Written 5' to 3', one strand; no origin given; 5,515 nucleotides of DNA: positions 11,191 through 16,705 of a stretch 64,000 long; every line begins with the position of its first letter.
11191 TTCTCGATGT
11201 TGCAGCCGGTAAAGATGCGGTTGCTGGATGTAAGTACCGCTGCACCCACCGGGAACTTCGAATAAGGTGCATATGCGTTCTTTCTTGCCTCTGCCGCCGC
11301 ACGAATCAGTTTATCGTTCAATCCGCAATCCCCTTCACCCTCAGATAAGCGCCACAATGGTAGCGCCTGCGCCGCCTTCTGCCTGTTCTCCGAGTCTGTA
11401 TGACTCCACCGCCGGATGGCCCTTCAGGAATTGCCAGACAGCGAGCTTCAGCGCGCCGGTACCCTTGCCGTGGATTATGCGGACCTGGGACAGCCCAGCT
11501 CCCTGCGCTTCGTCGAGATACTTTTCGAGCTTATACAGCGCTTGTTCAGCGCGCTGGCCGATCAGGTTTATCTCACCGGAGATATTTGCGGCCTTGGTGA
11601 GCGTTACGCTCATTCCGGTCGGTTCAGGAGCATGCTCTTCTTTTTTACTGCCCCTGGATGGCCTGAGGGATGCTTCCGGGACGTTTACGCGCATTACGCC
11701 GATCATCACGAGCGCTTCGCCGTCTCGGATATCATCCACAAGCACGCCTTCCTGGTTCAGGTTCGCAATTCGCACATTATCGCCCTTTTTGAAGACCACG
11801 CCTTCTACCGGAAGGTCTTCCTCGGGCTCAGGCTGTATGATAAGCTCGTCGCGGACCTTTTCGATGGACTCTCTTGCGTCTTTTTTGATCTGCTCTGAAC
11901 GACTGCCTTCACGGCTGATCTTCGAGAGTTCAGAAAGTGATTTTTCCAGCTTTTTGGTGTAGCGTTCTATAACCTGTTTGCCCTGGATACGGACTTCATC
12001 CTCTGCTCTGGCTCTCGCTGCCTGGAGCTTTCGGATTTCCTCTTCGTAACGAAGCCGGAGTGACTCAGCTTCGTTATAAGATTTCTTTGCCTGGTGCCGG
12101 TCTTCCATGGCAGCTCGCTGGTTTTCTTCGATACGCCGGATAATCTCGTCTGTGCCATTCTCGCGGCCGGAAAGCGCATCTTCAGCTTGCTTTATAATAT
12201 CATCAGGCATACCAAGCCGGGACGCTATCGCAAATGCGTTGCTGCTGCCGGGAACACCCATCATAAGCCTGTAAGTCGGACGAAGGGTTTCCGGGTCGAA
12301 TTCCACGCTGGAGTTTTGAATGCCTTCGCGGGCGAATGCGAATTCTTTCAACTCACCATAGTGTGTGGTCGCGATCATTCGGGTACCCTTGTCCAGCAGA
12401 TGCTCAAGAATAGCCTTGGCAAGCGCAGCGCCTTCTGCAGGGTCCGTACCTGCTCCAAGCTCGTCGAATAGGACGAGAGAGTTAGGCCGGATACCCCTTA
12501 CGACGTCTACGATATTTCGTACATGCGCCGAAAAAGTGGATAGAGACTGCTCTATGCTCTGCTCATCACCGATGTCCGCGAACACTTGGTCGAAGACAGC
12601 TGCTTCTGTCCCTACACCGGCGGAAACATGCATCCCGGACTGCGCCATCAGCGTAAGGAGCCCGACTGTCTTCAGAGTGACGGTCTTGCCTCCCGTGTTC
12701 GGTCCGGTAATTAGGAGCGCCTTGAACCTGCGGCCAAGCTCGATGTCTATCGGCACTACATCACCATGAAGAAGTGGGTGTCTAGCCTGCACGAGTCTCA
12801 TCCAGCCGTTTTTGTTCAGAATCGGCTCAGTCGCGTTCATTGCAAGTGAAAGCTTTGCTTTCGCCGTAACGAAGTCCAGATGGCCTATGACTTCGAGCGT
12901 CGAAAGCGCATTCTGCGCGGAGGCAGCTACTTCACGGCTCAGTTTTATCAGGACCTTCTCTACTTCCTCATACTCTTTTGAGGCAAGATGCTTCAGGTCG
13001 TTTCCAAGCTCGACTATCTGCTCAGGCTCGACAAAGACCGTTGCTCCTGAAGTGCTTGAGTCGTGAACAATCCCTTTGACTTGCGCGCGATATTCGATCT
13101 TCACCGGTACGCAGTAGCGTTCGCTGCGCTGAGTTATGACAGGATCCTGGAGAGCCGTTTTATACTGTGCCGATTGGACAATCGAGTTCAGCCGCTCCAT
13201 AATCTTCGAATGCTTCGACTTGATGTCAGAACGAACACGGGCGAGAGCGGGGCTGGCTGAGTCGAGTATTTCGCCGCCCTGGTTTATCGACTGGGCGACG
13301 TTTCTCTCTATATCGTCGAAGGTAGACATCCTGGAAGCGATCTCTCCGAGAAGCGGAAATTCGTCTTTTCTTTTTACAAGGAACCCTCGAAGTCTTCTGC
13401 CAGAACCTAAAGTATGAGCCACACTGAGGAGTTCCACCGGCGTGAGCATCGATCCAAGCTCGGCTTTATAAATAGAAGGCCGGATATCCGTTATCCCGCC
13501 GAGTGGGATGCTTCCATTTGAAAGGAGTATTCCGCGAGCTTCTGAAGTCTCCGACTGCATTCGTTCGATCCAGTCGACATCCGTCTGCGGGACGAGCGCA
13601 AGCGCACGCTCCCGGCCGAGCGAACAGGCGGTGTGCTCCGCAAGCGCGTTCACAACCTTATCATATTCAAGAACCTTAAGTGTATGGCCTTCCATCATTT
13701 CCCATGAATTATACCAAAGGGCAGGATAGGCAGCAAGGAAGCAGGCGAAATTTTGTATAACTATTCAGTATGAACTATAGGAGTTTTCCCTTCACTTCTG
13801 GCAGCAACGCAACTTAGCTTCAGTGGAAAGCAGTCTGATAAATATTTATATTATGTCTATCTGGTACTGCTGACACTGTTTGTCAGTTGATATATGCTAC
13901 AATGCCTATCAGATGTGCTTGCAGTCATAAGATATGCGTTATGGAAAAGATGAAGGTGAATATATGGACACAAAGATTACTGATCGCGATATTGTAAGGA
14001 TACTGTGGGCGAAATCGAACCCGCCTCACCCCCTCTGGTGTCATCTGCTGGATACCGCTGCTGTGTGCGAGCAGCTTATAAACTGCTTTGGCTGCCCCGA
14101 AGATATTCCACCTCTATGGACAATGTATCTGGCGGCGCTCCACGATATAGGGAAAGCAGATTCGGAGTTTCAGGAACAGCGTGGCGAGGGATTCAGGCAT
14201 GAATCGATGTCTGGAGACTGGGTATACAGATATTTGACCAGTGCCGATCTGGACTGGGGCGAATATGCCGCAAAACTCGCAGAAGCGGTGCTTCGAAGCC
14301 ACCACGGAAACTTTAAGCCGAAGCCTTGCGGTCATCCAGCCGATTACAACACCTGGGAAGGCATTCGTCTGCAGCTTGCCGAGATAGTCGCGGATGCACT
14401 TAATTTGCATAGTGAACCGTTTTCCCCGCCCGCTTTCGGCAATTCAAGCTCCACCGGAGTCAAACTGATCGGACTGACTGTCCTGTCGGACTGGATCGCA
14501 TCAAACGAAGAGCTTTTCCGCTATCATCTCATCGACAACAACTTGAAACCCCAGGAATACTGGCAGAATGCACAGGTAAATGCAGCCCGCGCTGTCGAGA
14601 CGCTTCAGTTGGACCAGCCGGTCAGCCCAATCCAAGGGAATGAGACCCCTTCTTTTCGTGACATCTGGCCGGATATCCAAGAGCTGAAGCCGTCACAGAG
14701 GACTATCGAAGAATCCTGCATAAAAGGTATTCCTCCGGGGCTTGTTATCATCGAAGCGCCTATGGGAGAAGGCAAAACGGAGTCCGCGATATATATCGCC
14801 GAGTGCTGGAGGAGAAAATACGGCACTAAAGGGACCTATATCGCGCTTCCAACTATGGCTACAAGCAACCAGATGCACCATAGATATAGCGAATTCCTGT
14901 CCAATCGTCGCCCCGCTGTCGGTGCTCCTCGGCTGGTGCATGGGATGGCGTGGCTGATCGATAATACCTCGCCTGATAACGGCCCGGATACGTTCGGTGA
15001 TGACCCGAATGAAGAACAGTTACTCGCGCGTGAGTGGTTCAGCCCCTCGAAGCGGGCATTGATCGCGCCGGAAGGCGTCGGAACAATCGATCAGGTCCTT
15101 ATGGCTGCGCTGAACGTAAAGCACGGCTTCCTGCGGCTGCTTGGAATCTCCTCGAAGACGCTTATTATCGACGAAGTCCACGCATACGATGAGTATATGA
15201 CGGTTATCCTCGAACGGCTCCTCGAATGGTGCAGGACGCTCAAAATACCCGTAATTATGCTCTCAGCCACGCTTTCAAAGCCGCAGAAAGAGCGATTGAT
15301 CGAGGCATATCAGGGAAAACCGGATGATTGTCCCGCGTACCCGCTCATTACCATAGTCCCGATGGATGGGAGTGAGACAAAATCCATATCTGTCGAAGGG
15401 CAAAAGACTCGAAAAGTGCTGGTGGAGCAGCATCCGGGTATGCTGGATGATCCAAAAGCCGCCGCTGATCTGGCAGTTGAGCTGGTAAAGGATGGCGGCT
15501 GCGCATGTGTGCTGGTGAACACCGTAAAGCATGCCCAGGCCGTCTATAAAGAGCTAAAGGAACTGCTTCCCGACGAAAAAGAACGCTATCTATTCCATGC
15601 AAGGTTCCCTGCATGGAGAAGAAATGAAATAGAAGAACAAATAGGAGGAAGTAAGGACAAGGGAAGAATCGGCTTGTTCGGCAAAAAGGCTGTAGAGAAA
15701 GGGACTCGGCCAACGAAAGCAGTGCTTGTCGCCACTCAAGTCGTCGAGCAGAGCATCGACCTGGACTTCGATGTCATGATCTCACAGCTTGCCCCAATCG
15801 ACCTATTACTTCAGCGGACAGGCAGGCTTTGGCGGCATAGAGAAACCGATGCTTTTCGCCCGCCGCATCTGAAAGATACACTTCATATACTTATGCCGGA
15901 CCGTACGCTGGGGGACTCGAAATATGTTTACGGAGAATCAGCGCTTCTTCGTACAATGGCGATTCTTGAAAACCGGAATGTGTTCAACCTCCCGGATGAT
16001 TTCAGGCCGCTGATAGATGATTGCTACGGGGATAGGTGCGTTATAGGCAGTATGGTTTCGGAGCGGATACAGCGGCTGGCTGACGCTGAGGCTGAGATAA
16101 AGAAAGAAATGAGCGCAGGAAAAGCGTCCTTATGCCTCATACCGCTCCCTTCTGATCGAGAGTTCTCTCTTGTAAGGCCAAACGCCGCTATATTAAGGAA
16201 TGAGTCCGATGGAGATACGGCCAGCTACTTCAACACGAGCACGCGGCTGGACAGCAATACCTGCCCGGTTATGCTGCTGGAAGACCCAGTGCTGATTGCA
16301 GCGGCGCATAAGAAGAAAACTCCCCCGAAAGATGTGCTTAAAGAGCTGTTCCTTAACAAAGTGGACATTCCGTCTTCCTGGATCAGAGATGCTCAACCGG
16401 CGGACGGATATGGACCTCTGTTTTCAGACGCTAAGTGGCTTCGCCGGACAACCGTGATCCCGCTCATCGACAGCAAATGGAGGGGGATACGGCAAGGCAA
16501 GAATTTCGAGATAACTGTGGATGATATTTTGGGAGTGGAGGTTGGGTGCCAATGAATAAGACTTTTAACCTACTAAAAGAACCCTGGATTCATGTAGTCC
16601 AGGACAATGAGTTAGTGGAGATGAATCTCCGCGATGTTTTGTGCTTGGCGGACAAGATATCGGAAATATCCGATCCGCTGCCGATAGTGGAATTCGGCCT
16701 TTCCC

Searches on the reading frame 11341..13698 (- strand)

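Call 4: search_protein_families(library=ncbifam, proteins=[window:11341-13698:-])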
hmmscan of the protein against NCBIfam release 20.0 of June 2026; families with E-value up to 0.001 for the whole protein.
window:11341-13698:- (785 aa): 5 families
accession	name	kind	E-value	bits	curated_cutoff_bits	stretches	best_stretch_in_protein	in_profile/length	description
TIGR01069.2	mutS2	equivalog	6.9e-270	897.8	400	1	5-784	3-790/790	endonuclease MutS2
NF052383.1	ATPase_KamC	equivalog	2.3e-65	221.3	300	1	66-508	63-507/508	lysine 5,6-aminomutase reactivase ATPase KamC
NF003810.1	PRK05399.1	equivalog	2.6e-47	162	480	1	37-510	304-790/793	DNA mismatch repair protein MutS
TIGR01070.1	mutS1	equivalog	3.3e-36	125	641.7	1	236-544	499-813/840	DNA mismatch repair protein MutS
NF033154.1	endonuc_SmrA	equivalog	6.7e-06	26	180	1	707-784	89-172/189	DNA endonuclease SmrA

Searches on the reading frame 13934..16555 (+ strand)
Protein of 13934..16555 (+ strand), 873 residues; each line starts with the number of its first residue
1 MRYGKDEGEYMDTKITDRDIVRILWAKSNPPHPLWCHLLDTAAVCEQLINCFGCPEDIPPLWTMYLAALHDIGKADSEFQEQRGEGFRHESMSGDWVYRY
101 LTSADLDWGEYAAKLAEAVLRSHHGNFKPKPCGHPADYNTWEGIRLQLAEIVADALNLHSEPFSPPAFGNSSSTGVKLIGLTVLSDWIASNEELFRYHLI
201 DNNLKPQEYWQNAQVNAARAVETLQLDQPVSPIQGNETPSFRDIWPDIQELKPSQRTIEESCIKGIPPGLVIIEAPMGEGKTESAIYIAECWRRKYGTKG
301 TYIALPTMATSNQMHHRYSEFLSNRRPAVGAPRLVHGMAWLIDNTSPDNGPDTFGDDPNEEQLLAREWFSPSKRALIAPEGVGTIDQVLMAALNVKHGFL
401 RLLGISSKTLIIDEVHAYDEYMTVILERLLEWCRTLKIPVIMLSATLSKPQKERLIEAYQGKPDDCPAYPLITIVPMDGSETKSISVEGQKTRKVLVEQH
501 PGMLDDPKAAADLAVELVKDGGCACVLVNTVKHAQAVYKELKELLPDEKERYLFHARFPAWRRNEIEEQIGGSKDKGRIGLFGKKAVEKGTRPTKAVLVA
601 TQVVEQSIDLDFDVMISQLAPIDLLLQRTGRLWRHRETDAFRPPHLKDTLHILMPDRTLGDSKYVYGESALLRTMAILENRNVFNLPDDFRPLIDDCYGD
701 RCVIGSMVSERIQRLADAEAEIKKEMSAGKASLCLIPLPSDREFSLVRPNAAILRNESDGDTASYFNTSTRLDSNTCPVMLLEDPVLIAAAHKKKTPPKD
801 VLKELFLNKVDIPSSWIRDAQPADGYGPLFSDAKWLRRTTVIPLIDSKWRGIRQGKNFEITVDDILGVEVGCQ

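Call 4: search_protein_families(library=ncbifam, proteins=[window:13934-16555:+])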
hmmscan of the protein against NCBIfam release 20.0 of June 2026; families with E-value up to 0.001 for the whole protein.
window:13934-16555:+ (873 aa): 6 families
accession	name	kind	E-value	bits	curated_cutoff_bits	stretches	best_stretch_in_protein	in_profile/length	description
NF007248.0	PRK09694.1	equivalog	2.7e-96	323.5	569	1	178-722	219-754/878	CRISPR-associated helicase/endonuclease Cas3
TIGR01587.1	cas3_core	equivalog_domain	2.4e-60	204.6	102.45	1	270-640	1-324/358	CRISPR-associated helicase Cas3'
TIGR02621.3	cas3_GSU0051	exception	1.1e-31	110.5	400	1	409-680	170-407/854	type I-G CRISPR-associated helicase/endonuclease Cas3g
TIGR01596.1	cas3_HD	equivalog_domain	1.1e-18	68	43.45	1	34-191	1-178/178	CRISPR-associated endonuclease Cas3''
TIGR02562.1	cas3_yersinia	equivalog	8e-11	40.5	565.95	1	372-460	557-647/1110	type I-F CRISPR-associated helicase Cas3f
TIGR04121.1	DEXH_lig_assoc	equivalog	0.00061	17.6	850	1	408-570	142-298/804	ligase-associated DNA damage response DEXH box helicase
